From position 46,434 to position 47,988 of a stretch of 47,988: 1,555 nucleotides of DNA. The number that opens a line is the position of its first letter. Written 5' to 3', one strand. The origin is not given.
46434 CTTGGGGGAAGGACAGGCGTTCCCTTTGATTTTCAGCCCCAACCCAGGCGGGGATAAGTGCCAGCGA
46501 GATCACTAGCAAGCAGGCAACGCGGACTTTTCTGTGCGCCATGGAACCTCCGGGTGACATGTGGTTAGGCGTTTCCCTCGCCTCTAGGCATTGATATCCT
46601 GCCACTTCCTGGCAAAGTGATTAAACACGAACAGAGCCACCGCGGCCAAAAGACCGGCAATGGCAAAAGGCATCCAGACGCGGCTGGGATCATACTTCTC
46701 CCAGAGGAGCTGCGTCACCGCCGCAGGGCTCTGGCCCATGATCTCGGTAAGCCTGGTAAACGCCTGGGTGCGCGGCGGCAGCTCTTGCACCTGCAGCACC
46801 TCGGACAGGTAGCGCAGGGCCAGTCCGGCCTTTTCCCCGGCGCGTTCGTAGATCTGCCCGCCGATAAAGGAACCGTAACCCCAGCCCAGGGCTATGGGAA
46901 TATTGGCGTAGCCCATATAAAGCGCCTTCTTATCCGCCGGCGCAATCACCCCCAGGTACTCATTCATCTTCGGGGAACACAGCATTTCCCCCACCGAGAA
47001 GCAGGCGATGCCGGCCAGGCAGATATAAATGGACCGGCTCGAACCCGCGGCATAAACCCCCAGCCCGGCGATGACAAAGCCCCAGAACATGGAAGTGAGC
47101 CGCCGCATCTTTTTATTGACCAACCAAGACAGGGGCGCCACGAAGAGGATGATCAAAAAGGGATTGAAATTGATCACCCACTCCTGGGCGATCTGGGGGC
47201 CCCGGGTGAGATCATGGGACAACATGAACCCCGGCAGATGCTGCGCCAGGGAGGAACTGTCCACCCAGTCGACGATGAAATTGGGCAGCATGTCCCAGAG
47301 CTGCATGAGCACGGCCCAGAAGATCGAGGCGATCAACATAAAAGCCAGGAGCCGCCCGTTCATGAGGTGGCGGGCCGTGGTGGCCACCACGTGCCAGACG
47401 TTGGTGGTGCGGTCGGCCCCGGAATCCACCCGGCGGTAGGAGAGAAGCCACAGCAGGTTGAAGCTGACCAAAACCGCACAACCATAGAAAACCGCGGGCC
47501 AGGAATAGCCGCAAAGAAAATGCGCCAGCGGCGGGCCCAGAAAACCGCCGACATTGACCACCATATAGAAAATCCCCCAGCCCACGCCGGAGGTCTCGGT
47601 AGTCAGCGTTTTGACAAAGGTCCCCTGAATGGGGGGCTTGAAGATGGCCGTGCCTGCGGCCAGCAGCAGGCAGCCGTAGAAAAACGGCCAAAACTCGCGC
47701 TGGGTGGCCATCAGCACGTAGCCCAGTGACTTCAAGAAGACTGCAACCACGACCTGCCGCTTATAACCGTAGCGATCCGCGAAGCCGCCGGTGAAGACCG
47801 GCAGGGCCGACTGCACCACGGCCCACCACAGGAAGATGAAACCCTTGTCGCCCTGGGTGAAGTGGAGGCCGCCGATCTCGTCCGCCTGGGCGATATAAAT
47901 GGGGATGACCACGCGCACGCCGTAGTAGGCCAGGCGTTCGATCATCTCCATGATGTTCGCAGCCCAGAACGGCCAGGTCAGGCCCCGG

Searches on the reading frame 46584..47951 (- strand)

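Call 60: search_protein_families(library=pfam, proteins=[window:46584-47951:-], max_evalue=0.00001)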
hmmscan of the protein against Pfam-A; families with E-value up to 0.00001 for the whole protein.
window:46584-47951:- (455 aa): 1 family
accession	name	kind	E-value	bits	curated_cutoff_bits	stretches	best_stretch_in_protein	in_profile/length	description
PF07690.21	MFS_1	-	1.9e-26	93.2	33.4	1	6-360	9-346/347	Major Facilitator Superfamily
